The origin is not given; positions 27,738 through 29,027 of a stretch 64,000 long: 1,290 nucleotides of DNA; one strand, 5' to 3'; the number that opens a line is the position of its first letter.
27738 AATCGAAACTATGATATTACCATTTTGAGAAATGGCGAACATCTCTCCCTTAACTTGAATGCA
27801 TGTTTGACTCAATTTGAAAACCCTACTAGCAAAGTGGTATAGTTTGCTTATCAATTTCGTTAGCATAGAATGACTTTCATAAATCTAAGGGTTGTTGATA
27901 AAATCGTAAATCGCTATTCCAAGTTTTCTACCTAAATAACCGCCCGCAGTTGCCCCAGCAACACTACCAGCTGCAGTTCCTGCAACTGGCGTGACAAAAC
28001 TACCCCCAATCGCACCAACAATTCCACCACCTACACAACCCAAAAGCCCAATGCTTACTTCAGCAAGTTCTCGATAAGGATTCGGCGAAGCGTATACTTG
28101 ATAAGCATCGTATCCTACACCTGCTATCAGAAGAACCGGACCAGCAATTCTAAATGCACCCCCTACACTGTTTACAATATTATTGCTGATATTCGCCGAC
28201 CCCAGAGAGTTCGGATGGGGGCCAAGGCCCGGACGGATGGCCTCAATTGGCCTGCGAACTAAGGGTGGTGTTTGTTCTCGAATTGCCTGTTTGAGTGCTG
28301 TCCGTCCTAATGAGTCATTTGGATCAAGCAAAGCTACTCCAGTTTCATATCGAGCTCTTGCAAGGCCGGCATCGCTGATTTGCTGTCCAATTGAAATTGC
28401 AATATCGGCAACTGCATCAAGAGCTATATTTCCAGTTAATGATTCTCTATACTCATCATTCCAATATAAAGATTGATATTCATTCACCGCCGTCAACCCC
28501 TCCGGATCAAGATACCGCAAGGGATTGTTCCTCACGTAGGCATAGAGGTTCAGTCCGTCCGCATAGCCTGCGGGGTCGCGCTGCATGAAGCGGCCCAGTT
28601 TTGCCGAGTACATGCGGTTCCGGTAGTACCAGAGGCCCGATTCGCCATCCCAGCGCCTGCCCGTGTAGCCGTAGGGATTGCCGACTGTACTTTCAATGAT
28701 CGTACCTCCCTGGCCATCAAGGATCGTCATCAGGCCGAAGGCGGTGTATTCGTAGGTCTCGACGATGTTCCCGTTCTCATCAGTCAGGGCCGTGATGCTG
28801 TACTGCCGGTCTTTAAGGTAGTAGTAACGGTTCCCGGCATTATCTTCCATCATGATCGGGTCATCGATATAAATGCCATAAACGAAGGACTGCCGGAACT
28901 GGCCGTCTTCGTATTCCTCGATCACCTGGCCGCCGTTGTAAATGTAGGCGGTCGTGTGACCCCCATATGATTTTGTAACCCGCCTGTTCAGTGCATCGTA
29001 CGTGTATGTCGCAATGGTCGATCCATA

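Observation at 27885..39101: Sec-signal Rhs cocoon toxin encoded directly behind a giant Ig/LamG/FN3/toroid surface protein, with no T6SS, PAAR, VgrG or TcA partner in sight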

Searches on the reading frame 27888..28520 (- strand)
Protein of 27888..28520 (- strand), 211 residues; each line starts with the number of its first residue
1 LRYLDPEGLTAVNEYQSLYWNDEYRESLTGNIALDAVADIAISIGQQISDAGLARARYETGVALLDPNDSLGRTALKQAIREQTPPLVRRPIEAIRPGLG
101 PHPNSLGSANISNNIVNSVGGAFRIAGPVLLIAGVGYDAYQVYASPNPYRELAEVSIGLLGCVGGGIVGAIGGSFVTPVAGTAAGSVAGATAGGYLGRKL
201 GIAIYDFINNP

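Call 44: search_protein_families(library=pfam, proteins=[window:27888-28520:-], max_evalue=1)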
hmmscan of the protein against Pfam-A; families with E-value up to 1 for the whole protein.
window:27888-28520:- (211 aa): 5 families
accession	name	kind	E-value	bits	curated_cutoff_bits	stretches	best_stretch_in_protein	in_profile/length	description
PF13488.11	Gly-zipper_Omp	-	0.0015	18.9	25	1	161-200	2-42/46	Glycine zipper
PF09460.16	Saf-Nte_pilin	-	0.11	13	25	1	106-128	57-79/144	Saf-pilin pilus formation protein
PF19041.5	CBP30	-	0.13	12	27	1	30-102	5-77/299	Nuclear cap binding complex subunit CBP30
PF13441.11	Gly-zipper_YMGG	-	0.37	11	28.9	1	159-198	8-44/45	YMGG-like Gly-zipper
PF06897.17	DUF1269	-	0.46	11.3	26.9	0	163-194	2-34/100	Protein of unknown function (DUF1269)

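Call 86: find_homologous_proteins(query=window:27888-28493:-, max_evalue=0.01)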
Query seq(202 aa): 2740 candidates shared short words with the query, none scored E <= 0.01.

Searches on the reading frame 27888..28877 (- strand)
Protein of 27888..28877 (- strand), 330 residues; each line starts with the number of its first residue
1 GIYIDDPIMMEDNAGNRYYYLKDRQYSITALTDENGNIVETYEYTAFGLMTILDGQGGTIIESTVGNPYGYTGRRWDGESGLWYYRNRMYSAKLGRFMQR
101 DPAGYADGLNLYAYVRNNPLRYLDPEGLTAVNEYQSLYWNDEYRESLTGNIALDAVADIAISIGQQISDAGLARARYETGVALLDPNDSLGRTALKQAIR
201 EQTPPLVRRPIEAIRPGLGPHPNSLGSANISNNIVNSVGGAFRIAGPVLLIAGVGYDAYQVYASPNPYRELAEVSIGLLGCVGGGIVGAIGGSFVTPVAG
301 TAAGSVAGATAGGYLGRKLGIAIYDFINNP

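Call 41: search_protein_families(library=pfam, alignment_id=A2, max_evalue=0.001)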
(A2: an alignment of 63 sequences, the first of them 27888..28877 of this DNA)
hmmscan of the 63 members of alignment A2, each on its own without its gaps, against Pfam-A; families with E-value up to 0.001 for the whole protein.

A. member 1, window:27888-28877:- (330 aa): 0 families

B. families by the number of members that match (of 63 scanned): 9 families
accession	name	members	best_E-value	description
PF05593.20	RHS_repeat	4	5.7e-39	RHS Repeat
PF14040.12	DNase_NucA_NucB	3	4.2e-11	Deoxyribonuclease NucA/NucB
PF20148.4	DUF6531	2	1.5e-17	Domain of unknown function (DUF6531)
PF00877.26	NLPC_P60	2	3.1e-09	NlpC/P60 family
PF19829.4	DUF6310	1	1.1e-08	Family of unknown function (DUF6310)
PF01541.30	GIY-YIG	1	1.6e-07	GIY-YIG catalytic domain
PF21724.2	DUF6861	1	3.4e-06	Family of unknown function (DUF6861)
PF20815.3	GIY_YIG_2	1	0.00043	GIY-YIG catalytic domain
PF03527.20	RHS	1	0.00074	RHS protein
